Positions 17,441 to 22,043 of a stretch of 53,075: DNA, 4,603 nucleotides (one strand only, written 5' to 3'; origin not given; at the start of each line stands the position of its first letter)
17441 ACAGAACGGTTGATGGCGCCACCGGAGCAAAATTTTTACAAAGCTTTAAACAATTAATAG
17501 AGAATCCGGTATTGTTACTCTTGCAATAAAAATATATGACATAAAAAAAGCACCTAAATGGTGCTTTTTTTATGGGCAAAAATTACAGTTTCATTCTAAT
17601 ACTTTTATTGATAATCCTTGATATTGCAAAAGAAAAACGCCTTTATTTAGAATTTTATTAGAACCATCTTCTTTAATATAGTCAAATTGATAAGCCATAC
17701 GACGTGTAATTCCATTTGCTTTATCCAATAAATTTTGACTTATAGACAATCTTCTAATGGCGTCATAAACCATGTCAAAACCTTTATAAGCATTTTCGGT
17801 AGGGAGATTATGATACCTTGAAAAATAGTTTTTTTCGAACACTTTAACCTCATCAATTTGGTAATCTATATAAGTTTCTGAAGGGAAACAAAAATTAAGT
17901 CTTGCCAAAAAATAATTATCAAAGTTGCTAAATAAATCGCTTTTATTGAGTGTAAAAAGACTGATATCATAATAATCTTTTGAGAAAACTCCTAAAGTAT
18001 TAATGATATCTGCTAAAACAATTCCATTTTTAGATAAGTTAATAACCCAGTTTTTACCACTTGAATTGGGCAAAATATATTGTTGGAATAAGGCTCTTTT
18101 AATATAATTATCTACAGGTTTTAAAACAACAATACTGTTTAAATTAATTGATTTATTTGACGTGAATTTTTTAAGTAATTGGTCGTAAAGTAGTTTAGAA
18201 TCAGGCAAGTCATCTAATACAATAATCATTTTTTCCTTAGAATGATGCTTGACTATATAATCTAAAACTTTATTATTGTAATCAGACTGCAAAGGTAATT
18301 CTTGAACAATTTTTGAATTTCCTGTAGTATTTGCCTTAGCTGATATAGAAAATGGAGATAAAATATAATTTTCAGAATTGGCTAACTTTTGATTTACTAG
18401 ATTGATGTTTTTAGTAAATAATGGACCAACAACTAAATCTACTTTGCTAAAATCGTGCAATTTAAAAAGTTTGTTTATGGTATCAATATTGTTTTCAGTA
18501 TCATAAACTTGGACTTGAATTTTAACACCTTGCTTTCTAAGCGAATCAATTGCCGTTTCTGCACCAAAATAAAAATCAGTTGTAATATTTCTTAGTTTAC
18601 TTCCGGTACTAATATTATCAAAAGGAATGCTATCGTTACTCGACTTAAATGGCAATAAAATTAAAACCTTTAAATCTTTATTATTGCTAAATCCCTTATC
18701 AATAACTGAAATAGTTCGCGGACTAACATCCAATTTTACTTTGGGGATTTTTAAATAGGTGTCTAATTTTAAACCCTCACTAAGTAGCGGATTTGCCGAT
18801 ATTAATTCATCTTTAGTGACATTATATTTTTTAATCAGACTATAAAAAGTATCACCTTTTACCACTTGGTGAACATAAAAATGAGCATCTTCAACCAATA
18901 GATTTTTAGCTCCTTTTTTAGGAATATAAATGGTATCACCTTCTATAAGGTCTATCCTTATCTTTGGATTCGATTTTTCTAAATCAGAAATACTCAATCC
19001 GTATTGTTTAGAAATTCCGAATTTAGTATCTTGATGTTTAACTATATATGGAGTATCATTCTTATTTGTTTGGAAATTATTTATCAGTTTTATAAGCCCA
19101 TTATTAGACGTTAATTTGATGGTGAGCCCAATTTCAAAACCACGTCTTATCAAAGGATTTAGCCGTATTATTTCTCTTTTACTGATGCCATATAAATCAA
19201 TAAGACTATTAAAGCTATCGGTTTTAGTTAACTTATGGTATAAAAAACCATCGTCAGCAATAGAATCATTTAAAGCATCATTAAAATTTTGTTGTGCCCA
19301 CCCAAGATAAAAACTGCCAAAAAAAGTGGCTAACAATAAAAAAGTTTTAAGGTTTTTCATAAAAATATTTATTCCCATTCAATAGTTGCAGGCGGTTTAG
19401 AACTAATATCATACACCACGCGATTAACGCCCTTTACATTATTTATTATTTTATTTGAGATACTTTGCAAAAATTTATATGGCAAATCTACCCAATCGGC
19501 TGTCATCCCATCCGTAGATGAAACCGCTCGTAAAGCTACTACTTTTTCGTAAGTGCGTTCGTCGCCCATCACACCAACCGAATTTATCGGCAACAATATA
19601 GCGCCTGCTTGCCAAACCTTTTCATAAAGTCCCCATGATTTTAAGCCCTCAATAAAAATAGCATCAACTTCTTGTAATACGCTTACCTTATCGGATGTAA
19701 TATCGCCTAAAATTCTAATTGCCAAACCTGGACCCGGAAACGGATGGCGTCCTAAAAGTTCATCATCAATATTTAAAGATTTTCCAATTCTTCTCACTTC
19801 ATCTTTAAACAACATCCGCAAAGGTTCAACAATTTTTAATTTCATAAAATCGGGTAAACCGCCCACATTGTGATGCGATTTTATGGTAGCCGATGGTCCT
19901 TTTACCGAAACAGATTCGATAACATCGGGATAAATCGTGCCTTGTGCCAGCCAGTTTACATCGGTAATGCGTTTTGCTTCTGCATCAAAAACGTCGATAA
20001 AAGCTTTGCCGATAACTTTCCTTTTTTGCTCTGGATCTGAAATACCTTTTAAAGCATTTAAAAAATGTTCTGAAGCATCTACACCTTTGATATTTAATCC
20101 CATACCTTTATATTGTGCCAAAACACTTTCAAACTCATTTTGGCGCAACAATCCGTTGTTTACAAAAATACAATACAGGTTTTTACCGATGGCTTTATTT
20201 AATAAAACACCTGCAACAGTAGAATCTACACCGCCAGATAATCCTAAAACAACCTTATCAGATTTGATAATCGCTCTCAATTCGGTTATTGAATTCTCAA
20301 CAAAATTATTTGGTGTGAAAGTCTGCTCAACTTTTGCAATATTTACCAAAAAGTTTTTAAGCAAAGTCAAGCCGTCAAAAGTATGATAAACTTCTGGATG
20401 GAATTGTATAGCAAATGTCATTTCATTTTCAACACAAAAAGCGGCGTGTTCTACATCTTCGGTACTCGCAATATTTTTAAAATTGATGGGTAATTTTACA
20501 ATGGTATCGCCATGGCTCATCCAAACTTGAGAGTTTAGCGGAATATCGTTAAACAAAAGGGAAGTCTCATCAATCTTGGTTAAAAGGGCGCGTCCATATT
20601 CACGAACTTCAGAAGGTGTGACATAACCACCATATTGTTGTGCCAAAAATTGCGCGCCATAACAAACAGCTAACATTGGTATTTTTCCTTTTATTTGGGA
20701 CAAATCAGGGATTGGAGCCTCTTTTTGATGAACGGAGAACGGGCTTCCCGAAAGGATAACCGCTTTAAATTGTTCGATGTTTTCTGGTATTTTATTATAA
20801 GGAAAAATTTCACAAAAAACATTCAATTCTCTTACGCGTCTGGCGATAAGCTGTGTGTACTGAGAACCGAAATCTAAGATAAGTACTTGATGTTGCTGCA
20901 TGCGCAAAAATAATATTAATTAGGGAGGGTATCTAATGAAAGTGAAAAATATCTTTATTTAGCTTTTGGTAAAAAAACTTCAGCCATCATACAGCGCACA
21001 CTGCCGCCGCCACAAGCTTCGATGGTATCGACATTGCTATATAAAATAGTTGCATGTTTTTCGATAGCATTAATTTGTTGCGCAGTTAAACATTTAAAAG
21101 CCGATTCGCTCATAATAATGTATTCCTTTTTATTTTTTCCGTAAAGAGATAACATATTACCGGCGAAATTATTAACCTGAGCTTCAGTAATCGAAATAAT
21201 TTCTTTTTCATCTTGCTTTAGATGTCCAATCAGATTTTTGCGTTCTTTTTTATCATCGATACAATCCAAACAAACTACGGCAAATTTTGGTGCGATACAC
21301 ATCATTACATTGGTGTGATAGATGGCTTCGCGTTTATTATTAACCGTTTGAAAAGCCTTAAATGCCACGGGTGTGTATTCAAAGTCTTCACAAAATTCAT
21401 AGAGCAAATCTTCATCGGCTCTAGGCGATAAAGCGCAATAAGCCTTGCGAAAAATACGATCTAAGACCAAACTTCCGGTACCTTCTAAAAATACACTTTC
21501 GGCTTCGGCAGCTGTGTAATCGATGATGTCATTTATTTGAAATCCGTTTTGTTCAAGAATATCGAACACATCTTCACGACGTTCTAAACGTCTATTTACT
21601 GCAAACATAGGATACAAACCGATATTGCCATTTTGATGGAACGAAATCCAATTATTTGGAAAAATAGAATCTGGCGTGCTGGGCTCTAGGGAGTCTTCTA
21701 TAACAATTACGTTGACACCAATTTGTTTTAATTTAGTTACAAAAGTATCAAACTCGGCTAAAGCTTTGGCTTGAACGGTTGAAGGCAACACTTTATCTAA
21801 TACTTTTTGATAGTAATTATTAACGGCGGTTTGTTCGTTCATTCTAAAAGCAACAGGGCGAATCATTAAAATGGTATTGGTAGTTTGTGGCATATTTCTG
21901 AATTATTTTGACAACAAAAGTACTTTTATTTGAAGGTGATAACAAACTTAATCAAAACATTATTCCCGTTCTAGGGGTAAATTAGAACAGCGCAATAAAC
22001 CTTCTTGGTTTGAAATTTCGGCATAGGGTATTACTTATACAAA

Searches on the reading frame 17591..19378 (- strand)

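Call 58: search_protein_families(library=pfam, proteins=[window:17591-19378:-], max_evalue=0.00001)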
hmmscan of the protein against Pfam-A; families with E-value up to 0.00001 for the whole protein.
window:17591-19378:- (595 aa): 2 families
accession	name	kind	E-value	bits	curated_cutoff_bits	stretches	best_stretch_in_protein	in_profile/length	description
PF01476.26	LysM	-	6.9e-13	48.8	20.9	0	170-212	1-43/43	LysM domain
PF13458.12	Peripla_BP_6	-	2.2e-06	28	31.7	1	272-407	24-161/343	Periplasmic binding protein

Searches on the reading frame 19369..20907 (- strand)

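Call 58: search_protein_families(library=pfam, proteins=[window:19369-20907:-], max_evalue=0.00001)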
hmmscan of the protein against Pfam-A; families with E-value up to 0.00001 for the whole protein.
window:19369-20907:- (512 aa): 4 families
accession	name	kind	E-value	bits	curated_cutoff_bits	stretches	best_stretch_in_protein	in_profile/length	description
PF00958.27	GMP_synt_C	-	7.9e-44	148.1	27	1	422-511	3-92/92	GMP synthase C terminal domain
PF00117.34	GATase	-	2.6e-34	119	22.8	1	9-189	1-189/190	Glutamine amidotransferase class-I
PF02540.23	NAD_synthase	-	1.2e-09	38.2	21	1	213-281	15-84/242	NAD synthase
PF07722.19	Peptidase_C26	-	2.9e-06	27.6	20.5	0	72-172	102-219/219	Peptidase C26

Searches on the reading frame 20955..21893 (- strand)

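Call 58: search_protein_families(library=pfam, proteins=[window:20955-21893:-], max_evalue=0.00001)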
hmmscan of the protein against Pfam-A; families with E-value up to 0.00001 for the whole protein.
window:20955-21893:- (312 aa): 1 family
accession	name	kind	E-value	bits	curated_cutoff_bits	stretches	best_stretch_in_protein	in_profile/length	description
PF19420.4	DDAH_eukar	-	3.3e-110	368.4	23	1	16-307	1-291/291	N,N dimethylarginine dimethylhydrolase, eukaryotic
